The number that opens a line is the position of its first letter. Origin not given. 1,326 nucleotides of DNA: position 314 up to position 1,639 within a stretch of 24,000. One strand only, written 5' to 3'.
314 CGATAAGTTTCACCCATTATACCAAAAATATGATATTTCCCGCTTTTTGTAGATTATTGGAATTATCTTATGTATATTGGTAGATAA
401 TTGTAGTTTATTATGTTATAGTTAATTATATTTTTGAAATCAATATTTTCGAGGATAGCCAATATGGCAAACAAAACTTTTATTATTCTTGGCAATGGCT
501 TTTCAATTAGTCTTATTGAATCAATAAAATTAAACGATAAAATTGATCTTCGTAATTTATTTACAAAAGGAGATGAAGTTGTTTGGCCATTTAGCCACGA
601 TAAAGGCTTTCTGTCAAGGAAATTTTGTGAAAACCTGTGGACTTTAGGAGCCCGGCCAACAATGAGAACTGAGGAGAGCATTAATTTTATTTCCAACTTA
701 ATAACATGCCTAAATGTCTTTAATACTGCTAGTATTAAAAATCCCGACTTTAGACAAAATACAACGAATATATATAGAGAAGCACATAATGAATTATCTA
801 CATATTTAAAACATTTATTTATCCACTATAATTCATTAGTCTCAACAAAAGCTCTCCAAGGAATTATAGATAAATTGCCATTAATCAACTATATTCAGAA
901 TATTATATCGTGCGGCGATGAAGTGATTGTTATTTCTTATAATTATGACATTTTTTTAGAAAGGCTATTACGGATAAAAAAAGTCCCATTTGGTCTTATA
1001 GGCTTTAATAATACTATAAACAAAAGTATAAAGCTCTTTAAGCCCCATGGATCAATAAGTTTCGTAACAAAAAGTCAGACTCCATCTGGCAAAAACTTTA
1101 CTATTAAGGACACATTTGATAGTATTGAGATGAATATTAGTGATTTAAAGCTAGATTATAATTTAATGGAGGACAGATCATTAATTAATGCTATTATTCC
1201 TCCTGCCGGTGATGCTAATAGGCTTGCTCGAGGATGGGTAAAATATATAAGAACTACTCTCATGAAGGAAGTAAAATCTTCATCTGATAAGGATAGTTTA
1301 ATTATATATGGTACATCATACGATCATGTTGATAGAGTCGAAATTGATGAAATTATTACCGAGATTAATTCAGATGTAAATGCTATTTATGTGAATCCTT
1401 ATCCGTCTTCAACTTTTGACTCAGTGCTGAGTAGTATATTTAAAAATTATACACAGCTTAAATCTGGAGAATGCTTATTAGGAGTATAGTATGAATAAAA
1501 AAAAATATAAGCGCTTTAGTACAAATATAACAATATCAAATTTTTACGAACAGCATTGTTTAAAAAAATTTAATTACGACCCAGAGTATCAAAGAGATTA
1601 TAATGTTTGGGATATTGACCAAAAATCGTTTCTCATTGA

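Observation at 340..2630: SIR2-like + DUF262 two-gene operon on an AT-rich islet: candidate uncharacterised anti-phage (NAD+-depletion) system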

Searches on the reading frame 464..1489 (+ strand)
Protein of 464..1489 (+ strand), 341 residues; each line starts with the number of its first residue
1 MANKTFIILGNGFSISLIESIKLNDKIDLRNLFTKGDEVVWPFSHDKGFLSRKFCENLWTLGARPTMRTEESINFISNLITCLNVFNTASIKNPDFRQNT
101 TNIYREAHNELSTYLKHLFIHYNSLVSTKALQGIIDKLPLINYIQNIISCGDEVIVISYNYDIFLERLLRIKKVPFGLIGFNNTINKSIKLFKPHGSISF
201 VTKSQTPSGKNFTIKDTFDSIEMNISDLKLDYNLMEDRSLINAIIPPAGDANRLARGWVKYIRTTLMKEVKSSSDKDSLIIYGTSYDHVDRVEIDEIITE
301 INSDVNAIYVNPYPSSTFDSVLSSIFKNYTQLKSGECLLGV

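Call 4: search_protein_families(library=pfam, proteins=[window:464-1489:+], max_evalue=1)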
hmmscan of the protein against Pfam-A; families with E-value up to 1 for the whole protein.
window:464-1489:+ (341 aa): 3 families
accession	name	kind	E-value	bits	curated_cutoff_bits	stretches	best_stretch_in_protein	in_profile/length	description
PF14253.11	AbiH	-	0.0014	19.2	30.9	1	96-307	100-256/260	Bacteriophage abortive infection AbiH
PF13289.12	SIR2_2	-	0.0063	17.1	24.5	1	155-200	2-52/141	SIR2-like domain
PF17619.7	SCVP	-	0.2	12.8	26.2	0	97-134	12-50/96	Secreted clade V proteins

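Call 5: search_protein_families(library=padloc, proteins=[window:464-1489:+], max_evalue=1)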
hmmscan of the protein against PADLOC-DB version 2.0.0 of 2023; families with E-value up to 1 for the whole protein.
window:464-1489:+ (341 aa): 4 families
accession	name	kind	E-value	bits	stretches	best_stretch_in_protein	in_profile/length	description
PDLC04082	SIR2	-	0.00017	18.6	2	183-212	185-214/345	-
PDLC04074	SIR2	-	0.0015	15.7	1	184-207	191-214/357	-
PDLC04960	PDC-S21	-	0.006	14.1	1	273-328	259-310/336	-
PDLC04087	SIR2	-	0.019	11.8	1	182-205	178-201/343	-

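Call 6: search_protein_families(library=ncbifam, proteins=[window:464-1489:+], max_evalue=1)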
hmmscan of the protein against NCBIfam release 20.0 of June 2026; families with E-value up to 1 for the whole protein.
window:464-1489:+ (341 aa): 0 families

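Call 7: find_homologous_proteins(query=window:464-1489:+)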
Query window:464-1489:+ (341 aa): 657 proteins with E <= 0.001 among 2925 candidates; the best 120 are listed.
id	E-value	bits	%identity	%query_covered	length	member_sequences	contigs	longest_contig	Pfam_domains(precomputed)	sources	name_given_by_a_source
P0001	1.1e-222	756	100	100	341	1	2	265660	-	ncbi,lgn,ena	-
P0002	9.9e-131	454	59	99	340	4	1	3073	-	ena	-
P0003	1.4e-129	450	59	99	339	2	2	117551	-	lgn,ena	-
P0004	1.3e-128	447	60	99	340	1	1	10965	PF13289.13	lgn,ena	-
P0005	1.5e-128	447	60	98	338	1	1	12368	-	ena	-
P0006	9.0e-128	444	58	99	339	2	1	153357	-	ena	-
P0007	1.0e-127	444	61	98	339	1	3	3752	-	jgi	jgi:hypothetical protein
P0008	8.8e-127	441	60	99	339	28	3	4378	-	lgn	-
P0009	2.1e-124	433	59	97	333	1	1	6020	-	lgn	-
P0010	1.3e-120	421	57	100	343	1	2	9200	-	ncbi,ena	-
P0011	8.2e-120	418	59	98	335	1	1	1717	-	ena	-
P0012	8.1e-119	415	58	98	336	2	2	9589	PF13289.13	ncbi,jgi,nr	ncbi:MAG: hypothetical protein K0S61_3748 [Anaerocolumna sp.]|jgi:hypothetical protein|nr:hypothetic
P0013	6.6e-117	408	55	99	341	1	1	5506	-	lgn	-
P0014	2.4e-115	403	55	99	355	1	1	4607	-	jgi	jgi:hypothetical protein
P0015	1.4e-114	401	55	98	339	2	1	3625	PF13289.13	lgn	-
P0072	6.8e-81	290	43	98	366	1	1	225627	-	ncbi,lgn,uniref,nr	ncbi:hypothetical protein MOJ76_16370 [Bacillus haynesii]|uniref:hypothetical protein n=1 Tax=Bacill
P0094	2.4e-72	262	42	96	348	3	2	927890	-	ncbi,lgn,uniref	ncbi:hypothetical protein ACE017_03330 [Shewanella mangrovisoli]|uniref:hypothetical protein n=1 Tax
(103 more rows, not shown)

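Call 8: search_solved_structures(query=window:464-1489:+, max_evalue=10)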
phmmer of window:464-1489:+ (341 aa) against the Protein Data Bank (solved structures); distinct sequences matched with E-value up to 10: 0.

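Call 10: find_encoding_contigs(protein=P0001, flank=10000, max_places=3)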
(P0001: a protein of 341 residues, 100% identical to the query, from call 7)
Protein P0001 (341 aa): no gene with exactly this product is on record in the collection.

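Call 11: find_encoding_contigs(protein=P0094, flank=6000, max_places=3)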
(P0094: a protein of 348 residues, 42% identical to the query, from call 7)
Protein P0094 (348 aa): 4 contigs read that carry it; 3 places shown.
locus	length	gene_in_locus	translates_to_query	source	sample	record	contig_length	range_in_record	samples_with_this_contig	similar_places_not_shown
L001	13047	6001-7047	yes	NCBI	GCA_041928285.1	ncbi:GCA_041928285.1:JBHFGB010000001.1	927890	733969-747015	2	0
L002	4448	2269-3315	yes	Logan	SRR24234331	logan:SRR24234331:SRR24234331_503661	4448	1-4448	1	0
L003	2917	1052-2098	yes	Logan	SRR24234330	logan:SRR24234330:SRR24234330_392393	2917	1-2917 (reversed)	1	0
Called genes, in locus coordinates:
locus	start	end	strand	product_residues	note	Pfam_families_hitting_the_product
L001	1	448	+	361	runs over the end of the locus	PF00005:ABC_tran, PF03459:TOBE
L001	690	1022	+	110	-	PF07411:DUF1508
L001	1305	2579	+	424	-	PF00589:Phage_integrase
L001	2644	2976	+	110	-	-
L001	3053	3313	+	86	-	-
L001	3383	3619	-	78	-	PF13560:HTH_31, PF12844:HTH_19 (weak), PF01381:HTH_3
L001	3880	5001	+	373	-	PF00145:DNA_methylase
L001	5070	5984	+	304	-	PF07832:Bse634I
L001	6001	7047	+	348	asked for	-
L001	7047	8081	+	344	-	PF03235:GmrSD_N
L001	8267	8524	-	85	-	-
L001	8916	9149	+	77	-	-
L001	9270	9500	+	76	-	PF07282:Cas12f1-like_TNB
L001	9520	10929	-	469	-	PF02335:Cytochrom_C552, PF22113:Mtrc-MtrF_II-IV_dom (faint)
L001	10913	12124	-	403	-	PF05940:NnrS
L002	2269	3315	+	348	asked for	-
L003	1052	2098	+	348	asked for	-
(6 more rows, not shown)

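Call 12: find_encoding_contigs(protein=P0072, flank=6000, max_places=3)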
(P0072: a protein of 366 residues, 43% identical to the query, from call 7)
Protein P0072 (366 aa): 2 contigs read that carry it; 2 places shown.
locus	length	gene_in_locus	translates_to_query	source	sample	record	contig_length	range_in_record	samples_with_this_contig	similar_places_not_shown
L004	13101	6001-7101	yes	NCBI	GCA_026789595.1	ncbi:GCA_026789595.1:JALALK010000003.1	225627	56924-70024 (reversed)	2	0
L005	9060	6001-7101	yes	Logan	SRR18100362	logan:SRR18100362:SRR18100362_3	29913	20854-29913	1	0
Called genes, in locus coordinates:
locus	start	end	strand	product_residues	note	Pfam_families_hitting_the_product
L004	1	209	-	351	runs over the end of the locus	PF00465:Fe-ADH, PF13685:Fe-ADH_2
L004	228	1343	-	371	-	PF03435:Sacchrp_dh_NADP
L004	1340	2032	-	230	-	PF13489:Methyltransf_23, PF13847:Methyltransf_31, PF08241:Methyltransf_11, PF08242:Methyltransf_12, PF13649:Methyltransf_25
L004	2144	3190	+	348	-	PF00196:GerE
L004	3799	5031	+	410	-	PF06666:DUF1173 (faint)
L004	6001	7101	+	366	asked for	-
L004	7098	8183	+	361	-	PF03235:GmrSD_N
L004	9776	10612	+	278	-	PF02311:AraC_binding, PF07883:Cupin_2 (faint), PF12833:HTH_18, PF00165:HTH_AraC (weak)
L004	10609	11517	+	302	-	PF00892:EamA, PF03151:TPT (weak), PF00892:EamA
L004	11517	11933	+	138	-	PF09391:DUF2000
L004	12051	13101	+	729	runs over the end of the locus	PF01471:PG_binding_1, PF08924:Rv2525c_GlyHyd-like, PF21015:Ybfg_C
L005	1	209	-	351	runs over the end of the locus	PF00465:Fe-ADH, PF13685:Fe-ADH_2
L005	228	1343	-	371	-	PF03435:Sacchrp_dh_NADP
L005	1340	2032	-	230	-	PF13489:Methyltransf_23, PF13847:Methyltransf_31, PF08241:Methyltransf_11, PF08242:Methyltransf_12, PF13649:Methyltransf_25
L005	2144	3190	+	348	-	PF00196:GerE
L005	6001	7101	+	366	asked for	-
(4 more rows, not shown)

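Call 20: search_solved_structures(query=A1, max_evalue=10, show_alignments=3)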
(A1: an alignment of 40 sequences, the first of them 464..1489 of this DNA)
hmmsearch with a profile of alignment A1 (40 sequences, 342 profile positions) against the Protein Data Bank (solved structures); distinct sequences matched with E-value up to 10: 4.
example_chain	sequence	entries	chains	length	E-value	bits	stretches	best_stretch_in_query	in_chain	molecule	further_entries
8w9l_A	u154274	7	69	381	0.026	16.9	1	141-206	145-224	SIR2-like domain-containing protein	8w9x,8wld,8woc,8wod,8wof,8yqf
4bts_A3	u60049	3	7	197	0.067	15.6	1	79-170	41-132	40S RIBOSOMAL PROTEIN RPS7E | RPS7E | eS7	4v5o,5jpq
8bbj_C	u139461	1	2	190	0.36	13.2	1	100-141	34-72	Secretagogin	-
8ban_C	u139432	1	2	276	0.44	12.9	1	101-138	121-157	Secretagogin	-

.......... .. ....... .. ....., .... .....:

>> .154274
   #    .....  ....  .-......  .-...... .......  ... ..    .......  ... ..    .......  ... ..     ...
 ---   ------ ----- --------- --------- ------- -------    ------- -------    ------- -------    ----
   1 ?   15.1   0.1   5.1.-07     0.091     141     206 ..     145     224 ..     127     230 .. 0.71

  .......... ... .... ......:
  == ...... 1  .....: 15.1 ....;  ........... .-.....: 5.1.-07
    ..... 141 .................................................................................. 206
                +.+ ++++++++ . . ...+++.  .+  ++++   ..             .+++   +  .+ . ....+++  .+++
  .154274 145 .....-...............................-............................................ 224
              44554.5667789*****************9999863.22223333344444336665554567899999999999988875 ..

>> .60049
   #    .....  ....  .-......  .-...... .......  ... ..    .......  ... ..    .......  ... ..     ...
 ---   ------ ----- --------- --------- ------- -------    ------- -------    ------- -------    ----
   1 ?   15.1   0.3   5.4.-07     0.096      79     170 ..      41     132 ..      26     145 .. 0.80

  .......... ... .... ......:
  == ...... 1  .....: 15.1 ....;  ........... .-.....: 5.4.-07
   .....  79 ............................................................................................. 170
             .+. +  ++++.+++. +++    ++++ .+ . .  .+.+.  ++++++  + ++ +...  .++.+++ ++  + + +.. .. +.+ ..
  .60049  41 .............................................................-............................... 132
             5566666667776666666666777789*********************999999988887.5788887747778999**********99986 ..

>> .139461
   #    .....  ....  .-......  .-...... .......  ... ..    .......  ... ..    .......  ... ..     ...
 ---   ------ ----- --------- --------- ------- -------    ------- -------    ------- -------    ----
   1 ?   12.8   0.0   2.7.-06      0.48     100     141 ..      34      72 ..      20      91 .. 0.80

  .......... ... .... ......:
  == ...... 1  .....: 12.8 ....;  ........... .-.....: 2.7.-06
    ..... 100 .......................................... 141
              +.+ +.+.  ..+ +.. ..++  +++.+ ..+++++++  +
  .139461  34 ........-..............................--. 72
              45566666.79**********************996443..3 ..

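Call 24: find_related_loci(query=A1, collection=genome_contigs, flank=8000)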
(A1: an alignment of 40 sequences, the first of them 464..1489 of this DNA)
Query A1 (341 aa) in genome_contigs; peptide patterns used: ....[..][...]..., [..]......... (x = any residue, [..] = any of these).
103 stretches matched a pattern; 92 encode a relative of the query (tblastn E <= 1e-3); the best 80 are kept; 80 distinct loci.
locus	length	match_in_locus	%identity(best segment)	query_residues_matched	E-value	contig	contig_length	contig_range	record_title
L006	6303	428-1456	57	1-341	6e-127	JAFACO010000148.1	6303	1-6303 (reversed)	MAG: Bacillota bacterium isolate OH_SBB_49 k127_1009267, whole genome shotgun sequence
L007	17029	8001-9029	47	4-341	1e-96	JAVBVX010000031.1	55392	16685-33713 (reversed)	MAG: Clostridium sp. isolate ZNE14_Bin42 all_Scaff004050, whole genome shotgun sequence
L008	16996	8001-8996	47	3-331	4e-95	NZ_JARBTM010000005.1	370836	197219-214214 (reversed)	MAG: Anaerosolibacter sp. isolate L_E1_T20_C_bin.128 scaffold_174, whole genome shotgun sequence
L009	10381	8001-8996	44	5-338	3e-88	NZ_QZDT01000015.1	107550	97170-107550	Parablautia muri strain D42-62 Scaffold14_1, whole genome shotgun sequence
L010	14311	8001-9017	40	1-339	1e-87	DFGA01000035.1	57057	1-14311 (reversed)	MAG TPA_asm: Lachnospiraceae bacterium UBA3762 UBA3762_contig_660, whole genome shotgun sequence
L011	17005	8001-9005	44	1-338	8e-85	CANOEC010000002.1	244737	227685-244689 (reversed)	MAG TPA_asm: uncultured Lachnospiraceae bacterium isolate SRR13921778_bin.47_metawrap_v1.3_MAG genome assembly, contig:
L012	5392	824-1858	43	1-340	8e-83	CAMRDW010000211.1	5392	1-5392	MAG TPA_asm: uncultured Enterovibrio sp. isolate ERR3140038_bin.1_metaWRAP_v1.3_MAG genome assembly, contig: ERZ4740346.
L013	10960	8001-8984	43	6-333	6e-81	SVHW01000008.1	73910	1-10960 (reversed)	MAG: Clostridiales bacterium isolate SIG394 NODE_8635_length_73910_cov_2.951764, whole genome shotgun sequence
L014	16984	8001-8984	43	6-333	6e-81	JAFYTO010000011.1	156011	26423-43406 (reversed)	MAG: Clostridia bacterium isolate RGIG7409 Water_buffalos_Cecum.Co__c2449949, whole genome shotgun sequence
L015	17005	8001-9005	42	1-330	2e-78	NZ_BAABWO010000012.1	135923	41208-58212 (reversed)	Colwellia sp. KU-HH00111 sequence12, whole genome shotgun sequence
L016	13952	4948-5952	41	4-338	3e-75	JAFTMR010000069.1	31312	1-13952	MAG: Phascolarctobacterium sp. isolate RGIG3958 Roe_deer_Cecum-3__c380279, whole genome shotgun sequence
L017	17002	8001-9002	41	1-329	7e-75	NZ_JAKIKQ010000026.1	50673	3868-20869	Shewanella kaireitica strain DSM 17170 contig00026, whole genome shotgun sequence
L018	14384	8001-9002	41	1-329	8e-75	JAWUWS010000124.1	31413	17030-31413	MAG: Psychrosphaera sp. isolate HBSea_ice_MAG489 BAT.489_1257962_flag=0_multi=22.7847_len=31413, whole genome shotgun se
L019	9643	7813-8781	42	4-329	5e-74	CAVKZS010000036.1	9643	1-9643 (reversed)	Eubacterium sp. CAG:38 isolate H07659-L1_cleanbin_000043 genome assembly, contig: Spades_H07659-L1_contig_4487, whole ge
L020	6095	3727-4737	39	4-341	6e-74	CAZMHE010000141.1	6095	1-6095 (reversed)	MAG TPA_asm: uncultured Sangeribacter sp. isolate SRP199465_co2_596 genome assembly, contig: NODE_39773_length_6095_cov_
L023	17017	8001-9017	38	4-341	3e-73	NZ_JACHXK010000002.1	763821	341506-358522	Paenibacillus phyllosphaerae strain CECT 5862 Ga0372392_02, whole genome shotgun sequence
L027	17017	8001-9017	39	1-338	2e-71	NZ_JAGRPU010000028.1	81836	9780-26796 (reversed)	Endozoicomonas sp. ISHI1 NODE_28_length_81836_cov_140.059051, whole genome shotgun sequence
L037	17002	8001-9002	37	6-338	1e-69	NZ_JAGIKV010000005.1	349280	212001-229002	Paenibacillus xylanexedens strain DSM 21292 Ga0454120_05, whole genome shotgun sequence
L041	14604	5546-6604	38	4-341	1e-68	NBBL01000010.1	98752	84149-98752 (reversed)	Lachnospiraceae bacterium strain KA00044 Contig_10, whole genome shotgun sequence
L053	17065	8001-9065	37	4-341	1e-66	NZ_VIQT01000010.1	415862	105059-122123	Anaerotruncus colihominis strain JM4-15 12_Assembly.final.scaffolds_scaffold1.1, whole genome shotgun sequence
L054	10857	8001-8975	38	4-330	1e-66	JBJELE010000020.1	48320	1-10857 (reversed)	MAG: Lachnospiraceae bacterium isolate SARD07_bin.033 NODE_247_length_48320_cov_16.328644, whole genome shotgun sequence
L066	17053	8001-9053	38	5-336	4e-62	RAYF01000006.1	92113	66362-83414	Bacterium D16-36 strain D16-36 Scaffold2_3, whole genome shotgun sequence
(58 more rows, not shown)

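Call 26: predict_structure(alignment_id=A1)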
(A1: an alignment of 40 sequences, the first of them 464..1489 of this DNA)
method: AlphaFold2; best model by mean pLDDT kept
length: 341 residues; sequences in the alignment: 40
mean_pLDDT: 90.9   pTM: 0.91
mean pLDDT of the five models: 90.9, 90.8, 90.5, 90.1, 88.4
residues with pLDDT >= 90: 252; 70-90: 70; 50-70: 19; < 50: 0
segments of 3 or more residues with pLDDT < 50: none
pLDDT, mean of each block of 10 residues (from residue 1): 93 95 97 97 94 97 96 92 85 76 91 96 97 96 95 95 97 94 75 94 88 86 92 91 74 75 95 97 80 91 97 90 97 91 75
secondary structure, 60 per line:
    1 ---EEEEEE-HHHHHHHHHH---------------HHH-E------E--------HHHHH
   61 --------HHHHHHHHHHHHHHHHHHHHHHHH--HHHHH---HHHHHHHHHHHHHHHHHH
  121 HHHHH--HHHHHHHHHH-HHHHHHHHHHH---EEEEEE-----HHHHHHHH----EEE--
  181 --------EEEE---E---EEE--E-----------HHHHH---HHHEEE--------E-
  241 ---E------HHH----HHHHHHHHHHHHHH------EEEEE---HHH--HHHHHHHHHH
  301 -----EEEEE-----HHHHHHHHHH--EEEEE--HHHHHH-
elements in order: E4-9 H11-20 H56-60 H69-92 H95-99 H103-125 H128-137 H139-149 E153-158 H164-171 E176-178 E189-192 E200-202 H217-221 E228-230 H258-271 E278-282 H291-300 E306-310 H316-325 E328-332 H335-340

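Call 29: fold_search(model_id=the predicted structure, library=pdb)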
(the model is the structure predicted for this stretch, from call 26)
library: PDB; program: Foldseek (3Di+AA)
matches with E <= 10: 553; with E <= 0.001: 68
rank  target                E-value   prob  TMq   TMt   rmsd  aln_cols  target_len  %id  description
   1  8sub_I                3.2e-08  1.00  0.44  0.39  10.5       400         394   13  E. coli SIR2-HerA complex (dodecamer SIR2 pentamer HerA) (released 2023-12-27)
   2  8sub_A                6.2e-08  1.00  0.45  0.40  10.3       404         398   13  E. coli SIR2-HerA complex (dodecamer SIR2 pentamer HerA) (released 2023-12-27)
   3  8yhx_Q                8.4e-08  1.00  0.47  0.39  13.5       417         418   14  Cryo-EM structure of the trimeric HerA (released 2024-11-06)
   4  8sub_E                1.1e-07  1.00  0.48  0.43   9.4       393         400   13  E. coli SIR2-HerA complex (dodecamer SIR2 pentamer HerA) (released 2023-12-27)
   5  8sub_K                2.5e-07  1.00  0.41  0.37  11.3       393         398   14  E. coli SIR2-HerA complex (dodecamer SIR2 pentamer HerA) (released 2023-12-27)
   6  8sub_F                4.6e-07  1.00  0.52  0.46   8.5       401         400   12  E. coli SIR2-HerA complex (dodecamer SIR2 pentamer HerA) (released 2023-12-27)
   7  8yhx_R                5.2e-07  1.00  0.48  0.42  11.2       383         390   16  Cryo-EM structure of the trimeric HerA (released 2024-11-06)
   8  8yhx_I                5.5e-07  1.00  0.45  0.37  13.2       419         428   14  Cryo-EM structure of the trimeric HerA (released 2024-11-06)
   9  8sub_D                5.8e-07  1.00  0.42  0.37  11.2       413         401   14  E. coli SIR2-HerA complex (dodecamer SIR2 pentamer HerA) (released 2023-12-27)
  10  8suw_F                6.2e-07  1.00  0.47  0.41   9.9       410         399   13  E. coli SIR2-HerA complex (dodecamer SIR2 bound 4 protomers of HerA) (released 2024-03-27)
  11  8sub_B                7.0e-07  1.00  0.47  0.41  10.3       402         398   13  E. coli SIR2-HerA complex (dodecamer SIR2 pentamer HerA) (released 2023-12-27)
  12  8sub_J                7.4e-07  1.00  0.48  0.42   9.4       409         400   13  E. coli SIR2-HerA complex (dodecamer SIR2 pentamer HerA) (released 2023-12-27)
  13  8yhx_G                7.4e-07  1.00  0.40  0.34  15.6       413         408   14  Cryo-EM structure of the trimeric HerA (released 2024-11-06)
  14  8suw_B                1.1e-06  1.00  0.43  0.38  11.2       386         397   14  E. coli SIR2-HerA complex (dodecamer SIR2 bound 4 protomers of HerA) (released 2024-03-27)
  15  8j4u_G                1.2e-06  1.00  0.46  0.41  10.1       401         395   13  Structure of HerA-Sir2 complex from Escherichia coli Nezha system (released 2024-01-03)
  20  8w9l_A                3.0e-06  1.00  0.46  0.44   7.9       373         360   14  Cryo-EM structure of PsSIR2 (released 2024-09-11)
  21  8sub_G                3.0e-06  1.00  0.41  0.37  10.5       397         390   14  E. coli SIR2-HerA complex (dodecamer SIR2 pentamer HerA) (released 2023-12-27)
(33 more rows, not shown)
